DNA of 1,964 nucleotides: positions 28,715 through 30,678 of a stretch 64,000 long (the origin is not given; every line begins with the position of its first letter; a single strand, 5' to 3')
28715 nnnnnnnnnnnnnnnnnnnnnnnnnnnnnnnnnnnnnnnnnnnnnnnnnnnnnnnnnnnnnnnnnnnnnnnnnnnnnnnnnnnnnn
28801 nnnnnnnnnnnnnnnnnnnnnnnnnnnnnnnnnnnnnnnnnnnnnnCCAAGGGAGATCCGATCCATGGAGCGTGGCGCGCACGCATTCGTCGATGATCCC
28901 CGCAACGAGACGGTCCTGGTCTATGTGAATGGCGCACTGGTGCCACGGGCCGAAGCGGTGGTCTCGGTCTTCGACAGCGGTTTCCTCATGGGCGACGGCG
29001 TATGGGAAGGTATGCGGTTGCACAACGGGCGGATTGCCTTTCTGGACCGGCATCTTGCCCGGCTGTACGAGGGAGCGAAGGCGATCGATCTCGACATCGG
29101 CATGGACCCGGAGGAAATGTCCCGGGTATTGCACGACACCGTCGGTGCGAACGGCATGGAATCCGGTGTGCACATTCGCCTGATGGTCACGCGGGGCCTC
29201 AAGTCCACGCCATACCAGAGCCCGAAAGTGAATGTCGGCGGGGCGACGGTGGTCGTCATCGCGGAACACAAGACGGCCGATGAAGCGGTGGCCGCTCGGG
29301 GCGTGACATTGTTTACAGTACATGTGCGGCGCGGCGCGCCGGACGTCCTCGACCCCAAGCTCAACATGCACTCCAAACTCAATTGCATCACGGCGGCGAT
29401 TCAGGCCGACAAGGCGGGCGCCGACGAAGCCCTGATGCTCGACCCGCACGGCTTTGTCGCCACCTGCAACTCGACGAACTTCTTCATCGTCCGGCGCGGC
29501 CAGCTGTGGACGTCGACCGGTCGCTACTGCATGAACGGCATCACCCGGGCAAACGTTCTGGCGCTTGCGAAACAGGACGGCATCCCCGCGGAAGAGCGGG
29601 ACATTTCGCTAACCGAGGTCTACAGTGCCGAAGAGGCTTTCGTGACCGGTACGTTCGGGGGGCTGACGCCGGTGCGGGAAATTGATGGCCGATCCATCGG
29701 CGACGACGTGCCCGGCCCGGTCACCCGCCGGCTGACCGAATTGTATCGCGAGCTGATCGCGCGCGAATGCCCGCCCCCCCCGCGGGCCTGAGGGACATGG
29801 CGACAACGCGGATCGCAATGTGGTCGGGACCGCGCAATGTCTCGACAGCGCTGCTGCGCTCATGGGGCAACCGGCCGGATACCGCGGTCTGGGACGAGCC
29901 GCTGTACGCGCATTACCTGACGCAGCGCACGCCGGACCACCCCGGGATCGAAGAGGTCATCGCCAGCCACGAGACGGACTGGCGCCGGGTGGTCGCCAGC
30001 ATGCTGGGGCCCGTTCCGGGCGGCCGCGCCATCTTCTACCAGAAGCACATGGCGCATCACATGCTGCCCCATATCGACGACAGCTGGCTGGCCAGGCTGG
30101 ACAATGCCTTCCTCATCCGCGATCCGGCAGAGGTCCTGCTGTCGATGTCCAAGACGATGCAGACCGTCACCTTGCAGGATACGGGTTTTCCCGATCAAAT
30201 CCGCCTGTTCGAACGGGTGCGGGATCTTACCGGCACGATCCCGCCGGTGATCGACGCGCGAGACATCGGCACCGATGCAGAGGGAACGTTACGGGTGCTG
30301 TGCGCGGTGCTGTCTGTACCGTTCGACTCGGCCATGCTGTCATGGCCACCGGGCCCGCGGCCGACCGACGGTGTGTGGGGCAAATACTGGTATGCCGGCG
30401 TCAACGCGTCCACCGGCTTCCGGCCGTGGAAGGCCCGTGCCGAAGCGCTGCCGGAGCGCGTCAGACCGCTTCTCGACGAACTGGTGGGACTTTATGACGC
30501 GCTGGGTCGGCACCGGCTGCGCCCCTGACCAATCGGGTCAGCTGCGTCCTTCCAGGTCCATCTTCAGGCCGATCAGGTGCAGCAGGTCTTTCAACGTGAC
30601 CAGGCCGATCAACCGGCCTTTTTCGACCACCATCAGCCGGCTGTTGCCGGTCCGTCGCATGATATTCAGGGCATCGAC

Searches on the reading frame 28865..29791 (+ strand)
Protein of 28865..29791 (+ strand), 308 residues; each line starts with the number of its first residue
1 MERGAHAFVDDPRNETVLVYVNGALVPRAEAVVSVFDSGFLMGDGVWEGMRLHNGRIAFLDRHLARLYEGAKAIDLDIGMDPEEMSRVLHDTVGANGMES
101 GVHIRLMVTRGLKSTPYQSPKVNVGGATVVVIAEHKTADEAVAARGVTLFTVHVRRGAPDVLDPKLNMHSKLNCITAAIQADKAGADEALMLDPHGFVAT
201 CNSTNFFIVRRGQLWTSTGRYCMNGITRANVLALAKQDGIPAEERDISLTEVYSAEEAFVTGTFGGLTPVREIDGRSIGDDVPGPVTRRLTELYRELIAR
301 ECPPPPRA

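Call 38: search_protein_families(library=pfam, proteins=[window:28865-29791:+], max_evalue=0.001)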
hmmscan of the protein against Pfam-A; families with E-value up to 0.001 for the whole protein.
window:28865-29791:+ (308 aa): 1 family
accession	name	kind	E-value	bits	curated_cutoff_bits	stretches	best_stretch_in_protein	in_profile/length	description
PF01063.24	Aminotran_4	-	1.1e-48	166.5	28.5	1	45-273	1-223/223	Amino-transferase class IV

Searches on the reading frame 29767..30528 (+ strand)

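Call 38: search_protein_families(library=pfam, proteins=[window:29767-30528:+], max_evalue=0.001)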
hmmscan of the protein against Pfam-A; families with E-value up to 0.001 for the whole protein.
window:29767-30528:+ (253 aa): 1 family
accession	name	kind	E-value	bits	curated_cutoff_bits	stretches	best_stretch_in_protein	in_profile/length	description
PF19798.5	Sulfotransfer_5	-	3e-49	167.9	23.2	1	15-221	2-199/226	Sulfotransferase domain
